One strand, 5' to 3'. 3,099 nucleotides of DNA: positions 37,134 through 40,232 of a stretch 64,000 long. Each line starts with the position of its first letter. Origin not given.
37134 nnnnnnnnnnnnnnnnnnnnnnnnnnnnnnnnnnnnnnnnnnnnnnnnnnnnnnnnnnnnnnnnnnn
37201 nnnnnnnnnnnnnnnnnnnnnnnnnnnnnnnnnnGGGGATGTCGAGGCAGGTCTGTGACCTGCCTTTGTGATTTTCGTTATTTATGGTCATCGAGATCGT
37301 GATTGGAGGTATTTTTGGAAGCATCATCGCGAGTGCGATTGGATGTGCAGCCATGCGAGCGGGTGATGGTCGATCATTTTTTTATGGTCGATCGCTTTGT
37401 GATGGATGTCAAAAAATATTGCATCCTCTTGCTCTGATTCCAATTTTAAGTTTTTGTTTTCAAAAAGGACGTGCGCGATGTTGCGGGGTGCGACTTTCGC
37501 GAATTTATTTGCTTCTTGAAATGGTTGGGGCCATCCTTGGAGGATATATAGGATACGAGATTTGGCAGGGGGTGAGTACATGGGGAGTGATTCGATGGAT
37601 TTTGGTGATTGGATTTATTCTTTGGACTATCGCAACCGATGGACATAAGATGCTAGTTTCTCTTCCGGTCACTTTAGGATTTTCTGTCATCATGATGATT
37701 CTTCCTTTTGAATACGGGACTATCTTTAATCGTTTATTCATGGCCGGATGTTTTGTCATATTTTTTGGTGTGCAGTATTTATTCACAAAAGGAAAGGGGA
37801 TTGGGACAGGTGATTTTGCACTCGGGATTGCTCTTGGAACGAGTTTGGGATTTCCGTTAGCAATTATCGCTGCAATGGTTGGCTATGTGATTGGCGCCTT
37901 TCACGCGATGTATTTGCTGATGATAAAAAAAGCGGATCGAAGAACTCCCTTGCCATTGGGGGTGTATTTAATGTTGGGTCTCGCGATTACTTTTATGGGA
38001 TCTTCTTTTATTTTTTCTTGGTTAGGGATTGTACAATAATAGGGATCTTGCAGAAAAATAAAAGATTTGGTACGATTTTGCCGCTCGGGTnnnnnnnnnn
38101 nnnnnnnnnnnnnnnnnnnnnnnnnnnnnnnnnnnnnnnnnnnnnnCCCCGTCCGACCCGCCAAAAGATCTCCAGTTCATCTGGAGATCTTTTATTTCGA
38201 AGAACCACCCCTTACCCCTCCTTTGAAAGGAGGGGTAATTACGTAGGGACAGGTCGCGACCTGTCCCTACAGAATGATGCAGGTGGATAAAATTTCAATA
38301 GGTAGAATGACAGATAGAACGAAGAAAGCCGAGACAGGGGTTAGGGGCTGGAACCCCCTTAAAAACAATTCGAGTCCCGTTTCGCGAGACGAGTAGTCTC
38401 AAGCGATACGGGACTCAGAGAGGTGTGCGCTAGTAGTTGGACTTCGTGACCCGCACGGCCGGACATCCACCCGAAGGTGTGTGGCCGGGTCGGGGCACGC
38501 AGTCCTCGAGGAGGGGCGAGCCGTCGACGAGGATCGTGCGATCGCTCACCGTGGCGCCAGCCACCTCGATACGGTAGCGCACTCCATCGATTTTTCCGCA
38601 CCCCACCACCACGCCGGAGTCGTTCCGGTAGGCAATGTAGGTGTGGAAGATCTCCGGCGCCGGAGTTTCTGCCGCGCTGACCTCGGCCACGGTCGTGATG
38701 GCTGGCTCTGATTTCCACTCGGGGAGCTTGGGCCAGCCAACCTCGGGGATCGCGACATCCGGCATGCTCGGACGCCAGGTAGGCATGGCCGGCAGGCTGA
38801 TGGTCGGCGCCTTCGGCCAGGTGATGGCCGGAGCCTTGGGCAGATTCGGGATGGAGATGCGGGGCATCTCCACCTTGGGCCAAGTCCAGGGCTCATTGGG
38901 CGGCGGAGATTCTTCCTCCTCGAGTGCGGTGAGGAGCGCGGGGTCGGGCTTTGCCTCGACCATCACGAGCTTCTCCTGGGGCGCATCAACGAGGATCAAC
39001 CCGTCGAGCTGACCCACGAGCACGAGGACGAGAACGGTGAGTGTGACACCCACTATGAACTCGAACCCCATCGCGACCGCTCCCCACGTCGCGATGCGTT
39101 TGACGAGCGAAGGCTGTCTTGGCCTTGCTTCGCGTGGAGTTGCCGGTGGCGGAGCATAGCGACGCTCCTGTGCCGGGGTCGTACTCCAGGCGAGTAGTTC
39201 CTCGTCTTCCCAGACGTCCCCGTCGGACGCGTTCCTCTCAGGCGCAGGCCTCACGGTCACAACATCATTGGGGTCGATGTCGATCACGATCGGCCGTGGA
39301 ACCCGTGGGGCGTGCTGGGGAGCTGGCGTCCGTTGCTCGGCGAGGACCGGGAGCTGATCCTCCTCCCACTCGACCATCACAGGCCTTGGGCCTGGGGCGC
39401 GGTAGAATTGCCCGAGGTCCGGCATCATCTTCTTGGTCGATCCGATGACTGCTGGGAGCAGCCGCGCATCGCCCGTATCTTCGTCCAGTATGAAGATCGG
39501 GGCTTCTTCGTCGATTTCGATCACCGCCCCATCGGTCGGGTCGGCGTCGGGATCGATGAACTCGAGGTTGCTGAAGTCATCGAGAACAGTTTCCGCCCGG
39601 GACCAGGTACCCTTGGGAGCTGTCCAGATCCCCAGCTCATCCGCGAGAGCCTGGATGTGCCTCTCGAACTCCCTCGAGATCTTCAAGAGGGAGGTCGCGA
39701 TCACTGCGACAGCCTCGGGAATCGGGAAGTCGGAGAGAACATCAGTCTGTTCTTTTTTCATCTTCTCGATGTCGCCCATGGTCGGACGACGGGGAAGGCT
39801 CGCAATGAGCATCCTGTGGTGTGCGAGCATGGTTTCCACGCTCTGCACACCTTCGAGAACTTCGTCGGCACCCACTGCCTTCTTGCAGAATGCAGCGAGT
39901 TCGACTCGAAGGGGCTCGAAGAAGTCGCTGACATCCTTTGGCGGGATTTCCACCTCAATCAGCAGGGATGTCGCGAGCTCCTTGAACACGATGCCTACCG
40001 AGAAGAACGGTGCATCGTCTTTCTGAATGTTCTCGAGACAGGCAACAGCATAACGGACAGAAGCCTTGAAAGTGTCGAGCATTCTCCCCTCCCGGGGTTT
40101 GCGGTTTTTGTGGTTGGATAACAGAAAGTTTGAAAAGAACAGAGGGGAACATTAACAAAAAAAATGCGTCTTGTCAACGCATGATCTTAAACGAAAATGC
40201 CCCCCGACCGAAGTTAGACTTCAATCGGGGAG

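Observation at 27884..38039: Complete secretin-less type IV pilus locus with a pseudopilin fused to an 1108-aa repeat protein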

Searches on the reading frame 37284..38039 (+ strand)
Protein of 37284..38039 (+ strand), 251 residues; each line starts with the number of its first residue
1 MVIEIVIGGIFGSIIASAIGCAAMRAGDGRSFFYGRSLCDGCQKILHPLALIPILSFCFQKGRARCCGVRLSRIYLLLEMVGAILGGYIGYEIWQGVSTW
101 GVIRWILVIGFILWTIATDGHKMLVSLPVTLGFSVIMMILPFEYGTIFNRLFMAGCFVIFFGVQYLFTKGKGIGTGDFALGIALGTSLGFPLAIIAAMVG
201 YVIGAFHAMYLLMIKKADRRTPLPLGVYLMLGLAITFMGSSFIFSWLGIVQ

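Call 3: search_protein_families(library=pfam, proteins=[window:37284-38039:+], max_evalue=0.01)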
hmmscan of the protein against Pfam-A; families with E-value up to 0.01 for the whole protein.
window:37284-38039:+ (251 aa): 2 families
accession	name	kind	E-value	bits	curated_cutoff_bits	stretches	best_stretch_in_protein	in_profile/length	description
PF06750.18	A24_N_bact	-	6.9e-17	61.7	23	1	10-89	1-80/84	Bacterial Peptidase A24 N-terminal domain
PF01478.23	Peptidase_A24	-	2.1e-06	28.5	26.5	1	107-208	2-103/104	Type IV leader peptidase family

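Call 5: search_protein_families(library=ncbifam, proteins=[window:37284-38039:+], max_evalue=0.01)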
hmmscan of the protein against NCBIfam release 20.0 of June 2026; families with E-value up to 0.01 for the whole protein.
window:37284-38039:+ (251 aa): 0 families

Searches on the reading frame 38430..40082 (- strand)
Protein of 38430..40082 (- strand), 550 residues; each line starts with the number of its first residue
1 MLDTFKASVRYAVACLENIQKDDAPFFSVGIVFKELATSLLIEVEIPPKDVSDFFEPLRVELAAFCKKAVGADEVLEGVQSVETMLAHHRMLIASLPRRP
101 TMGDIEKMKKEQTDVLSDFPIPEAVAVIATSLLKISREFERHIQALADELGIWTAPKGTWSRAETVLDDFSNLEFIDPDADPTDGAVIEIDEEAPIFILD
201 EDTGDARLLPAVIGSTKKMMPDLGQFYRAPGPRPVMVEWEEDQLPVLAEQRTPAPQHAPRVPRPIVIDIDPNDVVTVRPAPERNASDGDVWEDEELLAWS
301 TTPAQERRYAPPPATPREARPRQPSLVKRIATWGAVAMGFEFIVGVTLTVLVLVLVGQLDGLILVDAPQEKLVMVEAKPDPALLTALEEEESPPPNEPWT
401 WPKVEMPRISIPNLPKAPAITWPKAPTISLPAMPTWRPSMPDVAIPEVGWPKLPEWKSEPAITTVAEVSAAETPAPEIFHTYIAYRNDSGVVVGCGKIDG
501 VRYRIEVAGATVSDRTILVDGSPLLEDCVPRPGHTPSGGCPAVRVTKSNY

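Call 10: search_protein_families(library=pfam, proteins=[window:38430-40082:-], max_evalue=0.001)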
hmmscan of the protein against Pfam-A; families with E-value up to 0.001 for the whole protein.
window:38430-40082:- (550 aa): 0 families

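Call 52: find_homologous_proteins(query=window:38430-40082:-, max_evalue=0.001)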
Query window:38430-40082:- (550 aa): 1 proteins with E <= 0.001 among 8000 candidates.
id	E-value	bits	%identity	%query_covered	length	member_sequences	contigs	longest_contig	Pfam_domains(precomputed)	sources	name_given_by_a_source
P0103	0.0e+0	1233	100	100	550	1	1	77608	-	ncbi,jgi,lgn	ncbi:MAG: hypothetical protein WC730_01310 [Patescibacteria group bacterium]|jgi:hypothetical protei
